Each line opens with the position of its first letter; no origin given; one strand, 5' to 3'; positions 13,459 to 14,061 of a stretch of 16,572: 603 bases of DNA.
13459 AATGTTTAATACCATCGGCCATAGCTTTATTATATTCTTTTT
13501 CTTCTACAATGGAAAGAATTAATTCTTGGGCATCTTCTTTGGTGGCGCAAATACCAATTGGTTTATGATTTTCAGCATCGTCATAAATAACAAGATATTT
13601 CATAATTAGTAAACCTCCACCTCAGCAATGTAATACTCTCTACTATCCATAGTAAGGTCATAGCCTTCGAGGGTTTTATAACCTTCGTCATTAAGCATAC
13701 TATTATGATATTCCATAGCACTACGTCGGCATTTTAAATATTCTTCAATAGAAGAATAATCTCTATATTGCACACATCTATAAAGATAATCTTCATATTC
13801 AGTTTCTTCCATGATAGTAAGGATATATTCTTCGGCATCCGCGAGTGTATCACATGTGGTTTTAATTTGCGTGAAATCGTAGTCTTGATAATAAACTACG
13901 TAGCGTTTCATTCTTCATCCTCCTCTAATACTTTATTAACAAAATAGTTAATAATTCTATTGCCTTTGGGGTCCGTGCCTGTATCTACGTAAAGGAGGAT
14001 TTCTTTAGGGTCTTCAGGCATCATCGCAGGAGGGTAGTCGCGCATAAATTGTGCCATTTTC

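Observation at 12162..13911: Tandem array of six diverged paralogous small acidic proteins, each with its own RBS, in one operon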

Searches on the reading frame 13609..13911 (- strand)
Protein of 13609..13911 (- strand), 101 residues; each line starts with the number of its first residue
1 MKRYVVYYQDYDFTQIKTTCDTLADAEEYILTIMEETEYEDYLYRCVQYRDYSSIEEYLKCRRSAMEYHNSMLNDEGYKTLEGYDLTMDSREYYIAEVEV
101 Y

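Call 4: search_protein_families(library=pfam, proteins=[window:13609-13911:-], max_evalue=1)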
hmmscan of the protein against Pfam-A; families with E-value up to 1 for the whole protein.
window:13609-13911:- (101 aa): 1 family
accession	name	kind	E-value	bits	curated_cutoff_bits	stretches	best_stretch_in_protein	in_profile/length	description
PF22887.1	DUF7022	-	0.1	13.2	27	1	2-43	66-107/166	Family of unknown function (DUF7022)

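Call 5: search_protein_families(library=phrogs, proteins=[window:13609-13911:-], max_evalue=1)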
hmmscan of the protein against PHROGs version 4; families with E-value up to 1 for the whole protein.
window:13609-13911:- (101 aa): 2 families
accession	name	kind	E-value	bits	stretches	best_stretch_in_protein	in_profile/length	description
phrog_36299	-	unknown function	0.048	14.7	1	6-38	19-51/61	-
phrog_750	-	unknown function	0.053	14.5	1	4-76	18-86/116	-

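Call 11: find_homologous_proteins(query=A1, max_evalue=0.01)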
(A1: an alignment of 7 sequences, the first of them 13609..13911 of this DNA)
Query A1 (7 sequences) (101 aa, profile of the alignment): 183 proteins with E <= 0.01 among 363 candidates; the best 120 are listed.
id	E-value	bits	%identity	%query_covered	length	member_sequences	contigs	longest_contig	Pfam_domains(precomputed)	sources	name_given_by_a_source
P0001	1.5e-28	117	100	100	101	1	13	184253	-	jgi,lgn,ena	-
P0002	3.0e-25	106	47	47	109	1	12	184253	-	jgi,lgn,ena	-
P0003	4.2e-24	103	90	100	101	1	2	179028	-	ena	-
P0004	4.9e-24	103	35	54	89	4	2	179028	-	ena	-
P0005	1.1e-23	102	37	58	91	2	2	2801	-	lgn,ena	-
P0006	1.8e-23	101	82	100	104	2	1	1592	-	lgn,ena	-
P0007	9.4e-23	99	83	100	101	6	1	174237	-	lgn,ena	-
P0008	4.8e-21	93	34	47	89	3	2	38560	-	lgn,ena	-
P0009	7.1e-21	92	70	100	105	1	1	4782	-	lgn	-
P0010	1.2e-20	92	38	37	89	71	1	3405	-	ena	-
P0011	2.0e-18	85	41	37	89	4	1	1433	-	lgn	-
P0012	2.3e-18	84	38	37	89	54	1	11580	-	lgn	-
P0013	2.4e-18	84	39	44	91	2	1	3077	-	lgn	-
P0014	3.0e-18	84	38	37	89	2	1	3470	-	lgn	-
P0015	4.5e-18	84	41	37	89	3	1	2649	-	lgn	-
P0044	1.7e-15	75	39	44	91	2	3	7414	-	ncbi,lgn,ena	-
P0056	5.5e-15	74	31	70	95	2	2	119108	-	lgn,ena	-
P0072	5.6e-14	70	38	39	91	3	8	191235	-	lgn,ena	-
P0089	7.4e-12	64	32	79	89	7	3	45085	-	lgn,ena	-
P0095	5.1e-11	61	31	26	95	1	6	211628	-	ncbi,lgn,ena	-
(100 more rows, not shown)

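Call 13: find_encoding_contigs(protein=P0095, flank=6000, max_places=4)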
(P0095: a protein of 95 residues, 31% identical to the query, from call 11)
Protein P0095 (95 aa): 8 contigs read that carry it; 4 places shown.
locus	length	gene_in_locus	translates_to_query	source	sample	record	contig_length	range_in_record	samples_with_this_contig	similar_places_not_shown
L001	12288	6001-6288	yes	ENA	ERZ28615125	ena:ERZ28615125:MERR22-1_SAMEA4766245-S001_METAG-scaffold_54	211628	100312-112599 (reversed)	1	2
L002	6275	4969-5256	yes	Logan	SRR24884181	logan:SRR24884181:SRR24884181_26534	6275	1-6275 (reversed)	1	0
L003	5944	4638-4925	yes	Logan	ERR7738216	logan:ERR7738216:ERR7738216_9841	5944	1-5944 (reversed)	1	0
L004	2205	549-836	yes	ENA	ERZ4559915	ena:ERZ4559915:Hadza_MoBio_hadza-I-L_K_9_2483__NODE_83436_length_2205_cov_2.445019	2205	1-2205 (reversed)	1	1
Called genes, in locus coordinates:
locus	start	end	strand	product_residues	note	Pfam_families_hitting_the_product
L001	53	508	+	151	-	-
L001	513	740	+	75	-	-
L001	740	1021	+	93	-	-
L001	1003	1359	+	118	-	-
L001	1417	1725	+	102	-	-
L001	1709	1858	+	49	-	-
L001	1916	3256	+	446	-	PF09414:RNA_ligase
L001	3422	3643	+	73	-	-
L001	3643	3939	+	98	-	-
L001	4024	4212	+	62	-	-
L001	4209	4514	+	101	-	-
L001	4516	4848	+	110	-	-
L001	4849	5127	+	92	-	-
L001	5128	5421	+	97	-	-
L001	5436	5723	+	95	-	-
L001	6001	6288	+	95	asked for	-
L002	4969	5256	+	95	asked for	-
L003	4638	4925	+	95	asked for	-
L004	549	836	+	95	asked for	-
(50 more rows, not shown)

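Call 14: find_encoding_contigs(protein=P0072, flank=6000, max_places=3)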
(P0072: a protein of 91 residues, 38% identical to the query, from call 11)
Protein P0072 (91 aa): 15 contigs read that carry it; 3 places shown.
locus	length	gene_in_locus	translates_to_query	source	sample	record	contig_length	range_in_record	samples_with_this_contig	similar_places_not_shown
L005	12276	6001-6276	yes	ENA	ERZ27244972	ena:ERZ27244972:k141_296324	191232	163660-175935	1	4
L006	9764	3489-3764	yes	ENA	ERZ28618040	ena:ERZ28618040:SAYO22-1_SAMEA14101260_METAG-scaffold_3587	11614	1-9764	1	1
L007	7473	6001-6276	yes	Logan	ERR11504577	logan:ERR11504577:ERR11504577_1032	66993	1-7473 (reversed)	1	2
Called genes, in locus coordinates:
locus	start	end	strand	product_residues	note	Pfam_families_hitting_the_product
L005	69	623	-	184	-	-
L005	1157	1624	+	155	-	-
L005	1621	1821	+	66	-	-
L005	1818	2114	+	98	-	-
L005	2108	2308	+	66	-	-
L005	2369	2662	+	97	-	-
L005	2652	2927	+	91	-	PF01817:CM_2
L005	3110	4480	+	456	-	PF09414:RNA_ligase (weak)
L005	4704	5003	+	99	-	-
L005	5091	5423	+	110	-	-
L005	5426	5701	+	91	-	-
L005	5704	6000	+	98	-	-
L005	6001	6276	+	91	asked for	-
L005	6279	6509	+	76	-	-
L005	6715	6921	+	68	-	-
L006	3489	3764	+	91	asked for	-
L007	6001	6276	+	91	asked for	-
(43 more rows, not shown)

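Call 16: find_encoding_contigs(protein=P0001, flank=10000, max_places=6)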
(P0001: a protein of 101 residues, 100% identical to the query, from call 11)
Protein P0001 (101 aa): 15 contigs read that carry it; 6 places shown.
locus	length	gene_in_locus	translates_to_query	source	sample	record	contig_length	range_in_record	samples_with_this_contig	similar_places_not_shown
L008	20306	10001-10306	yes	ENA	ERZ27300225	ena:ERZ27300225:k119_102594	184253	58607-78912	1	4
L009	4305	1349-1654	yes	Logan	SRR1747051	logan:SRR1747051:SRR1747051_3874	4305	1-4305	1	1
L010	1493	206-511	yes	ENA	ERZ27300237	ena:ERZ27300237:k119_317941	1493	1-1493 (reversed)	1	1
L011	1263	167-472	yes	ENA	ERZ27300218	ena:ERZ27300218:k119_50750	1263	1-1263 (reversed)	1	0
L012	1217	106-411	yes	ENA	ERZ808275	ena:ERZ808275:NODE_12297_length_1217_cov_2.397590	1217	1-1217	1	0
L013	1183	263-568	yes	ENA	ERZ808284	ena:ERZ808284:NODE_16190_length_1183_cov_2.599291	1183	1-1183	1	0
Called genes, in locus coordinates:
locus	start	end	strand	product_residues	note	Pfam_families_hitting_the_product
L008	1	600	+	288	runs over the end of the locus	-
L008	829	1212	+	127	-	-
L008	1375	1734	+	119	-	-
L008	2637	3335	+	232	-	-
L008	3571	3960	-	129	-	-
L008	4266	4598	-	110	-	-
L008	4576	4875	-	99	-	-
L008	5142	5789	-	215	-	-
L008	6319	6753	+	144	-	-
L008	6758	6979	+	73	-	-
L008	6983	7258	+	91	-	-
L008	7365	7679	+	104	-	-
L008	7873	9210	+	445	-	PF09414:RNA_ligase (weak)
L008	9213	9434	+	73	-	-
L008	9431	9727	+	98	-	-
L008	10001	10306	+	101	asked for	-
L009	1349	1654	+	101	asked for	-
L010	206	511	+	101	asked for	-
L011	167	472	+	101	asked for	-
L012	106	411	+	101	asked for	-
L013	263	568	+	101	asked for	-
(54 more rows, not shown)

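Call 44: search_protein_families(library=pfam, alignment_id=A3, max_evalue=0.1)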
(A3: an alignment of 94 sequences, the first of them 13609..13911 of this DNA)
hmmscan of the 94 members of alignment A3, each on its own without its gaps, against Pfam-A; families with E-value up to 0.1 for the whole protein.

A. member 1, window:13609-13911:- (101 aa): 0 families

B. families by the number of members that match (of 94 scanned): 30 families (the first 25 are shown)
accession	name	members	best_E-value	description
PF07130.17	YebG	2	0.01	YebG protein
PF24024.1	DUF7336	2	0.053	Domain of unknown function (DUF7336)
PF03620.19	IBV_3C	1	0.0013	IBV 3C protein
PF06557.17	DUF1122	1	0.0016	Protein of unknown function (DUF1122)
PF20272.3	E2-Crich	1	0.0024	Cysteine-rich domain, C-terminal to E2 domain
PF17276.7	DUF5341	1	0.0038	Family of unknown function (DUF5341)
PF09390.16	DUF1999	1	0.0047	Protein of unknown function (DUF1999)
PF20785.2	MACPF_D3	1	0.0066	MACPF protein, D3 domain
PF23821.1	DUF7191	1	0.011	Family of unknown function (DUF7191)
PF22730.1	NCC-H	1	0.011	NACHT C-terminal Cysteine and Histidine-containing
PF09171.15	AGOG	1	0.015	N-glycosylase/DNA lyase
PF00527.23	E7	1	0.016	E7 protein, Early protein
PF12850.12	Metallophos_2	1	0.018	Calcineurin-like phosphoesterase superfamily domain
PF23245.1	RRM_PARP14_2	1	0.02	PARP14, second RRM domain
PF12652.12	CotJB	1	0.028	CotJB protein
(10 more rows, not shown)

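Call 45: search_protein_families(library=phrogs, alignment_id=A3, max_evalue=0.1)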
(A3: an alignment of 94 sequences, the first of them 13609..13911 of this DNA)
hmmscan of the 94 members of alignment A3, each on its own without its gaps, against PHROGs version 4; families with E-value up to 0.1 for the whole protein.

A. member 1, window:13609-13911:- (101 aa): 2 families
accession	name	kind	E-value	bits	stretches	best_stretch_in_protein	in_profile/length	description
phrog_36299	-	unknown function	0.048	14.7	1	6-38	19-51/61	-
phrog_750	-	unknown function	0.053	14.5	1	4-76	18-86/116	-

B. families by the number of members that match (of 94 scanned): 46 families (the first 25 are shown)
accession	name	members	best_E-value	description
phrog_18281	-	3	0.018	-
phrog_21692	-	2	0.01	-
phrog_19382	-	2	0.05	-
phrog_23954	-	1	0.0044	-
phrog_34050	-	1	0.01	-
phrog_6092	-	1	0.012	-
phrog_24982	-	1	0.015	-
phrog_11102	-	1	0.015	-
phrog_34593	-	1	0.016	-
phrog_34645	-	1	0.017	-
phrog_27074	-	1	0.017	-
phrog_19892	-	1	0.021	-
phrog_19164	-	1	0.023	-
phrog_27501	-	1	0.024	-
phrog_16904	-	1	0.025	-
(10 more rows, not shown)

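Call 46: search_solved_structures(query=A3, max_evalue=10)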
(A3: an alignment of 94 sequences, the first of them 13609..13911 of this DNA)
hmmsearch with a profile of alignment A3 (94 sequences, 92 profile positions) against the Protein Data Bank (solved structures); distinct sequences matched with E-value up to 10: 4.
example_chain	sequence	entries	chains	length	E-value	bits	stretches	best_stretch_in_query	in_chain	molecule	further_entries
4hku_A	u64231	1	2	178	0.24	15.2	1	23-60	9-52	TetR transcriptional regulator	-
9b3e_A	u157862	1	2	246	0.46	14.3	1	13-73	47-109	surface lipoprotein, PmSLP-1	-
3svi_A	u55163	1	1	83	1.3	12.8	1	13-42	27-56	Type III effector HopAB2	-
3tjy_A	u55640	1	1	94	1.6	12.6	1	14-43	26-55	Effector protein hopAB3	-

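Call 63: search_protein_families(library=padloc, proteins=[window:13609-13911:-], max_evalue=1)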
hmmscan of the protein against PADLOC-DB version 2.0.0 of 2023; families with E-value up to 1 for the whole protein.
window:13609-13911:- (101 aa): 0 families

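Call 78: predict_structure(alignment_id=A3)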
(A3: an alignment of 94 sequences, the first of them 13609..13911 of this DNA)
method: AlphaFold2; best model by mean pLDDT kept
length: 101 residues; sequences in the alignment: 94
mean_pLDDT: 96.0   pTM: 0.80
mean pLDDT of the five models: 96.0, 95.7, 95.6, 95.4, 95.1
residues with pLDDT >= 90: 99; 70-90: 2; 50-70: 0; < 50: 0
segments of 3 or more residues with pLDDT < 50: none
pLDDT, mean of each block of 10 residues (from residue 1): 96 97 98 96 94 96 97 95 95 97 88
secondary structure, 60 per line:
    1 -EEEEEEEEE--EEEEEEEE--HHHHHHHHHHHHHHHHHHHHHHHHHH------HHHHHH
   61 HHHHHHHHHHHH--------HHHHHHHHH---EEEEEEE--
elements in order: E2-10 E13-20 H23-48 H55-72 H81-89 E93-99

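Call 80: fold_search(model_id=the predicted structure, library=pdb)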
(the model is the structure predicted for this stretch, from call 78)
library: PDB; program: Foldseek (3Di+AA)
matches with E <= 10: 95; with E <= 0.001: 0
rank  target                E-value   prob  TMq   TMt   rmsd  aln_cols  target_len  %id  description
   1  7fao_A                7.3e-01  0.38  0.24  0.25   3.5        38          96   13  Top7 surface mutant K42A Q43A K46A K57S K58S, and I68R (released 2022-05-18)
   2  4ky3_A                1.2e+00  0.07  0.25  0.18  14.6       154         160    9  Three-dimensional Structure of the orthorhombic crystal of computationally designed insertion domain , Northeast Struc (released 2013-06-19)
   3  6g1c_V                1.4e+00  0.06  0.21  0.24  14.3       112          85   12  Crystal structure of the N-terminal domain of Burkholderia Pseudomallei antitoxin HicB (released 2018-10-31)
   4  1qys                  1.8e+00  0.14  0.24  0.26   4.7        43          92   14  Crystal structure of Top7: A computationally designed protein with a novel fold (released 2003-11-25)
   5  4kyz_A                1.8e+00  0.08  0.21  0.15   5.0        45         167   18  Three-dimensional structure of triclinic form of de novo design insertion domain, Northeast Structural Genomics Consor (released 2013-07-24)
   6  2mv2_MODEL_1_A        2.1e+00  0.15  0.23  0.17   3.5        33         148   24  Solution structure of Twinstar from Drosophila melanogastor (released 2015-09-23)
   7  3fha_A                2.9e+00  0.20  0.16  0.03   1.5        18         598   22  Structure of endo-beta-N-acetylglucosaminidase A (released 2009-04-28)
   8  1wwq_MODEL_1_A        3.1e+00  0.09  0.25  0.23   4.6        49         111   10  Solution Structure of Mouse ER (released 2006-01-03)
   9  7o6n_A                3.5e+00  0.15  0.30  0.32   3.6        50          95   14  Crystal structure of C. elegans ERH-2 PID-3 complex (released 2021-08-25)
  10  9bk5_A                3.7e+00  0.08  0.20  0.24   4.6        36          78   19  Structure of LNG binder complex (released 2024-10-09)
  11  7rur_C                4.0e+00  0.08  0.25  0.35   3.5        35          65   11  Crystal structure of the hexadecameric form of Rv3208A (released 2022-08-24)
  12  1dqt_A                4.3e+00  0.16  0.17  0.15   0.9        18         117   22  THE CRYSTAL STRUCTURE OF MURINE CTLA4 (CD152) (released 2000-10-27)
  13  3fha_C                4.3e+00  0.15  0.16  0.03   1.5        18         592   22  Structure of endo-beta-N-acetylglucosaminidase A (released 2009-04-28)
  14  4ue8_A                4.5e+00  0.15  0.24  0.16   2.3        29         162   24  Complex of D. melanogaster eIF4E with the 4E binding protein Thor (released 2015-02-25)
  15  7ppa_C                4.5e+00  0.10  0.19  0.19   3.2        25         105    8  High resolution structure of bone morphogenetic protein receptor type II (BMPRII) extracellular domain in complex with (released 2022-05-11)
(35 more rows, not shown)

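Call 87: list_cluster_members(proteins=[P0095, P0044])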
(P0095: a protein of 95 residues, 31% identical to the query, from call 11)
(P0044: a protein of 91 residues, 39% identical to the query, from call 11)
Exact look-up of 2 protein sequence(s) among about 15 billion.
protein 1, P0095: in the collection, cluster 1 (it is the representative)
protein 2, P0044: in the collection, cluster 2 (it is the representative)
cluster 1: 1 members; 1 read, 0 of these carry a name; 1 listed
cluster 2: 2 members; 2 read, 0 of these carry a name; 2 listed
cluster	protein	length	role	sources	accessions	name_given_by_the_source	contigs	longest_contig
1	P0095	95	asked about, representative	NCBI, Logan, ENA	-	-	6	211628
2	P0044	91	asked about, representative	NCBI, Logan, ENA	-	-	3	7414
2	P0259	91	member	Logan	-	-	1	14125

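Call 88: find_homologous_proteins(query=A3, max_evalue=0.001)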
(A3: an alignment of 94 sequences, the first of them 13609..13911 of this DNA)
Query A3 (94 sequences) (101 aa, profile of the alignment): 23 proteins with E <= 0.001 among 923 candidates.
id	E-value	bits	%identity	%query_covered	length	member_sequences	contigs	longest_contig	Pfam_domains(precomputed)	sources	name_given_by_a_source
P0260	4.0e-22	96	34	98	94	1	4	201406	-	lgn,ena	-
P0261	2.9e-18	84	33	82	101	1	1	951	-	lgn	-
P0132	4.8e-18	83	23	98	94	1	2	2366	-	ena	-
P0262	2.9e-17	81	52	25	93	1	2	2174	-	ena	-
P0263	1.2e-16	79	29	98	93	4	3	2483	-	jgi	jgi:hypothetical protein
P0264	7.2e-16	76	44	43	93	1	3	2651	-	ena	-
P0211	2.3e-15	75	44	16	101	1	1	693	-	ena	-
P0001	3.0e-15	74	100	100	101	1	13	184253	-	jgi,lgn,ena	-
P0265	6.1e-15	73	56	32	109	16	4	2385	-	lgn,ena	-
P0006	1.4e-14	72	82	100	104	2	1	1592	-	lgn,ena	-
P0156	1.7e-14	72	37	56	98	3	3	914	-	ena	-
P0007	5.9e-14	70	83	100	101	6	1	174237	-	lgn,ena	-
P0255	7.3e-14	70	-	-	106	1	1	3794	-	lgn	-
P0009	7.4e-14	70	70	100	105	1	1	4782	-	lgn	-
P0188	3.0e-13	68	40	20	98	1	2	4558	-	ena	-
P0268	1.4e-9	56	34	52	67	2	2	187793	-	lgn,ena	-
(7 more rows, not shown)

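Call 89: find_encoding_contigs(protein=P0260, flank=7000, max_places=2)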
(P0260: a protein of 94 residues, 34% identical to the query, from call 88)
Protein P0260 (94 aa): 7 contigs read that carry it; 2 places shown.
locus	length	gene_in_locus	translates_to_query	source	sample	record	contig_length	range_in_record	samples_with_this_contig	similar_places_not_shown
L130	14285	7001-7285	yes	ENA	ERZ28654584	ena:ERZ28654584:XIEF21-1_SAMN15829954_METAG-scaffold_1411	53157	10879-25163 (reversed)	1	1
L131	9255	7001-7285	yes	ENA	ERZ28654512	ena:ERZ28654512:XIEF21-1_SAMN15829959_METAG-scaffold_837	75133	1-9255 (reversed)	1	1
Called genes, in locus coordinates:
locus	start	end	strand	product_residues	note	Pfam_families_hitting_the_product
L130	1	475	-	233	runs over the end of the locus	PF13412:HTH_24 (faint)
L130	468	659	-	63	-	-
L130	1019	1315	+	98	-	-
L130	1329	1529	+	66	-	-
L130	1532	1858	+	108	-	-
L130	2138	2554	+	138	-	-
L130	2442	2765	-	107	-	-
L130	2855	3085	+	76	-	-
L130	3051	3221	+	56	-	-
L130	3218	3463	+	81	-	-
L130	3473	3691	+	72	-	-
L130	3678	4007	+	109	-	-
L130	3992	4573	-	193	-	PF01226:Form_Nir_trans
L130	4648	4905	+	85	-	-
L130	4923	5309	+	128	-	PF25682:Phage_VG64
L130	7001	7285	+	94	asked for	-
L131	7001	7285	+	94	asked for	-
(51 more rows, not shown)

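Call 90: find_encoding_contigs(protein=P0268, flank=7000, max_places=2)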
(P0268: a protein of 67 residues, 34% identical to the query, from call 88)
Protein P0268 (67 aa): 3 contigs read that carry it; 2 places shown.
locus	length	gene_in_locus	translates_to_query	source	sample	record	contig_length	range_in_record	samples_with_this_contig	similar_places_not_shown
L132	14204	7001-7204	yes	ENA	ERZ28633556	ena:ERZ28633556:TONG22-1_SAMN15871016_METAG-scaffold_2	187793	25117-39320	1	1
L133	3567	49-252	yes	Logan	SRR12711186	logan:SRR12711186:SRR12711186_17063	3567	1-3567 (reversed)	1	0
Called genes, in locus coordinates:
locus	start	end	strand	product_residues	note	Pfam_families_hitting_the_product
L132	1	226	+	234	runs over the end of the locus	-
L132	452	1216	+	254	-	-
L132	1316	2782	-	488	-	PF00657:Lipase_GDSL, PF13472:Lipase_GDSL_2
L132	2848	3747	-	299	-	-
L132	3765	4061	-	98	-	-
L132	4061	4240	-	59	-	-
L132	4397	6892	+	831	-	PF17795:Vault_3 (faint), PF11978:MVP_shoulder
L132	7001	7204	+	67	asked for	-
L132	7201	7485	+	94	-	PF20274:cREC_REC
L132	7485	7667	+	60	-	-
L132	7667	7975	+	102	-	-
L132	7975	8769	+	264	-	-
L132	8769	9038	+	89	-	-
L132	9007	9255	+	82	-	PF25708:Phage_T7_Gp5_9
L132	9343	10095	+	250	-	PF00149:Metallophos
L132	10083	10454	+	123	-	-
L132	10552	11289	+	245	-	-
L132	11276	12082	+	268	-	PF04446:Thg1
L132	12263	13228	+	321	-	PF00929:RNase_T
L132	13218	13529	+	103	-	-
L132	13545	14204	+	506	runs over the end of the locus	-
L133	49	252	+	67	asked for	-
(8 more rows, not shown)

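Call 92: find_encoding_contigs(protein=P0056, flank=4000, max_places=2)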
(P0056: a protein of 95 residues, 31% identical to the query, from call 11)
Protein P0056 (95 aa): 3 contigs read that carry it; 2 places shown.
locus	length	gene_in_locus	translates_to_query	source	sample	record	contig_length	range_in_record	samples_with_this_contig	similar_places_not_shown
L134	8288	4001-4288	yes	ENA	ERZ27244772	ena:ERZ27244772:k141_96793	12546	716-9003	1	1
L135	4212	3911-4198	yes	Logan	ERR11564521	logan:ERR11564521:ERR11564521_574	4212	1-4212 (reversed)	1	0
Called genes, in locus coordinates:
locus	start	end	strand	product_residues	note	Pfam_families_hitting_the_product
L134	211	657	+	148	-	-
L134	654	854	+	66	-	-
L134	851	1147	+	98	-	-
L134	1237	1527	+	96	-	-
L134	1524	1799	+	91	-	PF01817:CM_2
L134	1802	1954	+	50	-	-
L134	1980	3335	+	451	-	PF09414:RNA_ligase (weak)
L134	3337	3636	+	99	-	-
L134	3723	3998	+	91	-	-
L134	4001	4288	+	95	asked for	-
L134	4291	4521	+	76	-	-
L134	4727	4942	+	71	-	-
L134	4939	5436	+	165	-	-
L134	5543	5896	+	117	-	-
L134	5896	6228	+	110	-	-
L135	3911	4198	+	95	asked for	-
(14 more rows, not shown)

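Call 93: find_encoding_contigs(protein=P0089, flank=4000, max_places=2)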
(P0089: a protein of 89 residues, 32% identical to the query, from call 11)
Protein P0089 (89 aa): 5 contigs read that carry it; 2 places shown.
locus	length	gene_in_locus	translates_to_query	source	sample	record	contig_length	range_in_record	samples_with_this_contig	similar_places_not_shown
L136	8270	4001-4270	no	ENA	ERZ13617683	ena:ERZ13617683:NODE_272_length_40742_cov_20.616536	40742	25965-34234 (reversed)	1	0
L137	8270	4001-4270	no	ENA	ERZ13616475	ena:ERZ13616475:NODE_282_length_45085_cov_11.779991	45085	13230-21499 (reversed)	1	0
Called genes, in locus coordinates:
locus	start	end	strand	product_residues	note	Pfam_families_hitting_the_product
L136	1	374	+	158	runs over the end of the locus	-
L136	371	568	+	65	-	-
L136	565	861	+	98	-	-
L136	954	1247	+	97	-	-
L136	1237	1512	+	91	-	PF01817:CM_2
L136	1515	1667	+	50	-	-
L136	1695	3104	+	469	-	PF09414:RNA_ligase (weak)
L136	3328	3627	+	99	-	-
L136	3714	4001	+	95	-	-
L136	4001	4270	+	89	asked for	-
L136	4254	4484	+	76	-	-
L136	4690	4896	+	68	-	-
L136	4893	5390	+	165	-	-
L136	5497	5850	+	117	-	-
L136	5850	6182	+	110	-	-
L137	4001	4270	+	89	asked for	-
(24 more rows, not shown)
